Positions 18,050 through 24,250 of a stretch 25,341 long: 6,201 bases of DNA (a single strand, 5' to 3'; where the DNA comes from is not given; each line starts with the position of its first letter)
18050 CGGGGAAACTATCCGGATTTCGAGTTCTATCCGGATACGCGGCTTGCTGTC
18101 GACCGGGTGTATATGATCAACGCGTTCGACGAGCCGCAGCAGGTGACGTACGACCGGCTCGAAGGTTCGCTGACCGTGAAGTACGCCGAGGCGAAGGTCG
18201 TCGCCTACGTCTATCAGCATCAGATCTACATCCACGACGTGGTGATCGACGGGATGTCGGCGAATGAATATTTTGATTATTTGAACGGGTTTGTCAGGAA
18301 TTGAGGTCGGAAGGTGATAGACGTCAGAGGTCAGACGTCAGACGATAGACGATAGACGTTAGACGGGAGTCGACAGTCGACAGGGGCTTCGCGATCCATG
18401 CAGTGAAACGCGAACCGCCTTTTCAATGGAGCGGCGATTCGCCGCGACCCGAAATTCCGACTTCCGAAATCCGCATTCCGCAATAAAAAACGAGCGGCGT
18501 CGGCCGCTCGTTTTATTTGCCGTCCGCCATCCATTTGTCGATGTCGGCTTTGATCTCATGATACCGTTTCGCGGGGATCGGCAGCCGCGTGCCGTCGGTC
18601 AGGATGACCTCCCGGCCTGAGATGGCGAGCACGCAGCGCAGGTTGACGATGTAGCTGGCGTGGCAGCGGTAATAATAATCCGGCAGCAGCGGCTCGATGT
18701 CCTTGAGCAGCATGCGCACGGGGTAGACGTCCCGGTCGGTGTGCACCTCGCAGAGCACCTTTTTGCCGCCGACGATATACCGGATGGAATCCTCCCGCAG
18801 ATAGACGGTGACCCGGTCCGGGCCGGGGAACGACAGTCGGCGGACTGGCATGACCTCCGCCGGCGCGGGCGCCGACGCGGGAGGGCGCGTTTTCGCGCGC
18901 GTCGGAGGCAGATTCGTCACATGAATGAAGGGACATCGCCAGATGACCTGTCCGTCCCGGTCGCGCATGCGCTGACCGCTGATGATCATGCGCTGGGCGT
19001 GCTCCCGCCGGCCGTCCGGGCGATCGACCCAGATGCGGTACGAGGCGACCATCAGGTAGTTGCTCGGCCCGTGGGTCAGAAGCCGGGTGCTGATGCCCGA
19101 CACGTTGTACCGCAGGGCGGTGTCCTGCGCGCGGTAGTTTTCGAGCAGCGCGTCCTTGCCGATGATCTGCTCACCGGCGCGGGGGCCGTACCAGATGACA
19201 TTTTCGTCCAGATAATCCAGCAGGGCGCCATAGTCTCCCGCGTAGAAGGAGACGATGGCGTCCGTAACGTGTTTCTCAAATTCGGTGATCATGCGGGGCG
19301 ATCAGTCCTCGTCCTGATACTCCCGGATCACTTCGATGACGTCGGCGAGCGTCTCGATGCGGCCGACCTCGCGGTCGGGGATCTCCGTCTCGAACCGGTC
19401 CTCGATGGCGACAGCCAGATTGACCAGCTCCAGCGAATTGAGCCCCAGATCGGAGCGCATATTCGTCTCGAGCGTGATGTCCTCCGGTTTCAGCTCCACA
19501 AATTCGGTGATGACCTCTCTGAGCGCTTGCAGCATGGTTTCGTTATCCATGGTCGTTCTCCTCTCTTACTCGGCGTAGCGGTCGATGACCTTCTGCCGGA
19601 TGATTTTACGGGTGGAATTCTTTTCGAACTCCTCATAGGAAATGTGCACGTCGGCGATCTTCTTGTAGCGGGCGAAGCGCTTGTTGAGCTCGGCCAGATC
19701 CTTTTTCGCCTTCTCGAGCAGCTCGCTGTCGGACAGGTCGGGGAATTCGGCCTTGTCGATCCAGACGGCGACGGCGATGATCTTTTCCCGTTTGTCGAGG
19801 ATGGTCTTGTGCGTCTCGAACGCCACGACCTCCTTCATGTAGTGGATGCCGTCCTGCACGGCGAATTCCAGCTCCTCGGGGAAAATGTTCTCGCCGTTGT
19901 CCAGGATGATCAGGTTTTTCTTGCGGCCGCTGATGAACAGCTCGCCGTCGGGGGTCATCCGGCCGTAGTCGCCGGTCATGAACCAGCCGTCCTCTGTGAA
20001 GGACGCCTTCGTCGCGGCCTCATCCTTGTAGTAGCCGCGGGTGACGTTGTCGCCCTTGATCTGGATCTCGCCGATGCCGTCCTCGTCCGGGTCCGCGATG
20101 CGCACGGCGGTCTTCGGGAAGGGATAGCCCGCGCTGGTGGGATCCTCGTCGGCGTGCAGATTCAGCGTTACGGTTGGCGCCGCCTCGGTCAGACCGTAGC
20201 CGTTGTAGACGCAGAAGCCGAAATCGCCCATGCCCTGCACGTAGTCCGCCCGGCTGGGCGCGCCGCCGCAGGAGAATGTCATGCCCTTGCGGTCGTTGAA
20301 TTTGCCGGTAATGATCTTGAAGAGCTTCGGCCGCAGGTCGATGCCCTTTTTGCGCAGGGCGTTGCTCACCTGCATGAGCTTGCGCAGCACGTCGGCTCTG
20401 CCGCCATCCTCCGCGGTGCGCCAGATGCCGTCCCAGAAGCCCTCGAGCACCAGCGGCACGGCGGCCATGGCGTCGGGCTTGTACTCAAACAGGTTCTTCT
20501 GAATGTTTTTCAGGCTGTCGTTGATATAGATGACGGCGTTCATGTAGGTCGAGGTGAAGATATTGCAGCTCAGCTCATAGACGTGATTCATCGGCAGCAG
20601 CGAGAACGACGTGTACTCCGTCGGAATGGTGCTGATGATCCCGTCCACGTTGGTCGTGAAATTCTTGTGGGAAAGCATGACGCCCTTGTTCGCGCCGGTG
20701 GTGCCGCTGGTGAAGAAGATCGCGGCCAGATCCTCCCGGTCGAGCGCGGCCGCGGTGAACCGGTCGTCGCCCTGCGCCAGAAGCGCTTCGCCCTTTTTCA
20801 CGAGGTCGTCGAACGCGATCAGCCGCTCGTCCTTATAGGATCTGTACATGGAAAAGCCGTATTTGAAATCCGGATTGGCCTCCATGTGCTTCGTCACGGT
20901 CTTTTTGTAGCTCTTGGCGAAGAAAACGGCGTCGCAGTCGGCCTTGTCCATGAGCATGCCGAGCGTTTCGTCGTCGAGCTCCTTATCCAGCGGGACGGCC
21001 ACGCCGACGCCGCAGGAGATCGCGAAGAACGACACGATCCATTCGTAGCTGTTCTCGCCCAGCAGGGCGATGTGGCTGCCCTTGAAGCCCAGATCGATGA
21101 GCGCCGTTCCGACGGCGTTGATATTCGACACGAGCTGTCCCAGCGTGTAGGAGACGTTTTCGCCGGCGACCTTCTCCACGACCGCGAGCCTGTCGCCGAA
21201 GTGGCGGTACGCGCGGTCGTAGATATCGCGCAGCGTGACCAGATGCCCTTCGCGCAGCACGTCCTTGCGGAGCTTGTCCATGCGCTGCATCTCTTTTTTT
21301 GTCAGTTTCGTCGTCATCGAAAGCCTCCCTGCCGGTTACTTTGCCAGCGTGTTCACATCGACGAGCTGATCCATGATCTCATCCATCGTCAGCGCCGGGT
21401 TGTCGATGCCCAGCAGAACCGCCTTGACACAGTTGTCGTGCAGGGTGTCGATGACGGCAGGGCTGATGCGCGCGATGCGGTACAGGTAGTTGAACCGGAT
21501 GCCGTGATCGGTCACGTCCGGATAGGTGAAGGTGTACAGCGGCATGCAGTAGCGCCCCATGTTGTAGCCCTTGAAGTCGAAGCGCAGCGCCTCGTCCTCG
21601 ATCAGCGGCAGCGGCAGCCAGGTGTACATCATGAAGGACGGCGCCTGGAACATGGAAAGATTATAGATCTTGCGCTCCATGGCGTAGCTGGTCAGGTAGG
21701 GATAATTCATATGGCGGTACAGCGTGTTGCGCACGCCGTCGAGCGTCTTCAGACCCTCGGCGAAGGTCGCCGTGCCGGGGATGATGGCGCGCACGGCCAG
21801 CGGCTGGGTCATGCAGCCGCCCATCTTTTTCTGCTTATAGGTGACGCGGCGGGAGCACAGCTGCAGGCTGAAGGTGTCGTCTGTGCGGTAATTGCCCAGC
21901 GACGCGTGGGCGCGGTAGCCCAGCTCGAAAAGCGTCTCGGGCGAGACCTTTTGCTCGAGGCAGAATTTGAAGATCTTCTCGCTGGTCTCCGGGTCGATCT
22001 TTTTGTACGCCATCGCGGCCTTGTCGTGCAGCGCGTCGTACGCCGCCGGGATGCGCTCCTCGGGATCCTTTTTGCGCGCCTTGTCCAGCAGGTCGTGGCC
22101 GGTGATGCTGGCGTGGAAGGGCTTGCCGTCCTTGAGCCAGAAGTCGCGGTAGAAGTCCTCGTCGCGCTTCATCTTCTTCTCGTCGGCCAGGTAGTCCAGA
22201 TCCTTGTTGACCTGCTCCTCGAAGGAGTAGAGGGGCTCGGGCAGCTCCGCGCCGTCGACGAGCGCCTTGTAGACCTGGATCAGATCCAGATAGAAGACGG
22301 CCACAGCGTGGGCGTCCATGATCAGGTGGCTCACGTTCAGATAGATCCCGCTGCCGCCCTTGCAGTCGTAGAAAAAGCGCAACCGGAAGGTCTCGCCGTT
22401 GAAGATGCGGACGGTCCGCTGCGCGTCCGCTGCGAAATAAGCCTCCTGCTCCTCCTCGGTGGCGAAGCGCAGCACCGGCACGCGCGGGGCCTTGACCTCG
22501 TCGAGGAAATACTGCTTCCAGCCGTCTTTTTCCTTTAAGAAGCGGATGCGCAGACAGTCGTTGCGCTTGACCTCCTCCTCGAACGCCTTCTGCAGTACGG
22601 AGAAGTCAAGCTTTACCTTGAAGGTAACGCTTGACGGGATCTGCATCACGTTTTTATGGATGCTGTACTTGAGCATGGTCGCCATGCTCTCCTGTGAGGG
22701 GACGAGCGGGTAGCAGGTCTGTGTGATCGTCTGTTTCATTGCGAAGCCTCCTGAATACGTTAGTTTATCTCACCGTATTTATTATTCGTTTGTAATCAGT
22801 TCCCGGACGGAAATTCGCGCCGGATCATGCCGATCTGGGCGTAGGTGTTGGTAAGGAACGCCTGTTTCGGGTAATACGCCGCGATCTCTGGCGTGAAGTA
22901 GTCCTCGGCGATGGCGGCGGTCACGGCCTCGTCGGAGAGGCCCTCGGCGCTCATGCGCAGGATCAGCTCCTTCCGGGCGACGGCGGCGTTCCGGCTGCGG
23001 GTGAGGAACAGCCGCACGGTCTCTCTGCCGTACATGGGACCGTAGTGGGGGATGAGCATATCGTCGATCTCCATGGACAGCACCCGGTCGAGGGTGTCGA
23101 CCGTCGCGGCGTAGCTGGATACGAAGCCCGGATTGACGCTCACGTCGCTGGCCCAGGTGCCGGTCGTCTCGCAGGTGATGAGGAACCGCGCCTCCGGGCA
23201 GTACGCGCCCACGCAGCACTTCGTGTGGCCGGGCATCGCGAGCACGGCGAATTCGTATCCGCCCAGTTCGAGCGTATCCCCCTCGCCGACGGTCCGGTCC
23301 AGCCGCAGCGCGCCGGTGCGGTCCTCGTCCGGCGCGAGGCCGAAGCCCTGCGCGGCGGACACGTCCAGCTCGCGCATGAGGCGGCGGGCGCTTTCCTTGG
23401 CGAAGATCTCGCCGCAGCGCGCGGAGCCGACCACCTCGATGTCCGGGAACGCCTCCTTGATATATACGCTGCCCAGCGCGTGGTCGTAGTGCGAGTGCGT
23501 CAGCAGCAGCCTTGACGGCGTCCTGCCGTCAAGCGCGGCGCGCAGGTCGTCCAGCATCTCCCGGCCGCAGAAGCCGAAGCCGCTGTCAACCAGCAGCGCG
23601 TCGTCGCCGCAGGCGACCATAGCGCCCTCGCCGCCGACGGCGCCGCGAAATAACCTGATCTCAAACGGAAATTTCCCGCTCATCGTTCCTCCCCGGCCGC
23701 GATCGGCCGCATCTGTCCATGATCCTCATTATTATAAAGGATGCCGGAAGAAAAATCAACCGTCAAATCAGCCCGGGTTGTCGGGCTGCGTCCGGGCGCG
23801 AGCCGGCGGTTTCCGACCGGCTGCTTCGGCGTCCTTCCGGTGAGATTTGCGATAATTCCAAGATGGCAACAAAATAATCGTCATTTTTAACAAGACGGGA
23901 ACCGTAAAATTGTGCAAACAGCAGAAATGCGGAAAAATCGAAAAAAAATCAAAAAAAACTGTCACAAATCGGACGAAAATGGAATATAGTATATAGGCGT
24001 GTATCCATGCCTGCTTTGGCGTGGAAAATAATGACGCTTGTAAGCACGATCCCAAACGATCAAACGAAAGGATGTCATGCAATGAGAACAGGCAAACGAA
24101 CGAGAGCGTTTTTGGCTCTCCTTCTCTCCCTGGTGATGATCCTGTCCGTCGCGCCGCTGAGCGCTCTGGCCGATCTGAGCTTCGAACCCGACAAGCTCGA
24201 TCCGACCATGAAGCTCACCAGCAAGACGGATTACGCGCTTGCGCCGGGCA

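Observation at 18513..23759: NRPS-like fatty-acid-amide operon with a built-in hydrolase and ligand-sensing regulator (MBL-C-A-T-SnoaL/LytTR)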

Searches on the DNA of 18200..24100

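Call 93: search_rna_families(source=window, start=18200, end=24100, threshold=evalue, max_evalue=0.1)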
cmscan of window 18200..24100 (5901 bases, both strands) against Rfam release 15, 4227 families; matches with E-value up to 0.1: 1.
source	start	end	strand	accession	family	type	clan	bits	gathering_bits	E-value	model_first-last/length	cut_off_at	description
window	20154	20196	-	RF02940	COG3860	Cis-reg;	-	22.6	42.5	0.069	1-54/54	no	COG3860 RNA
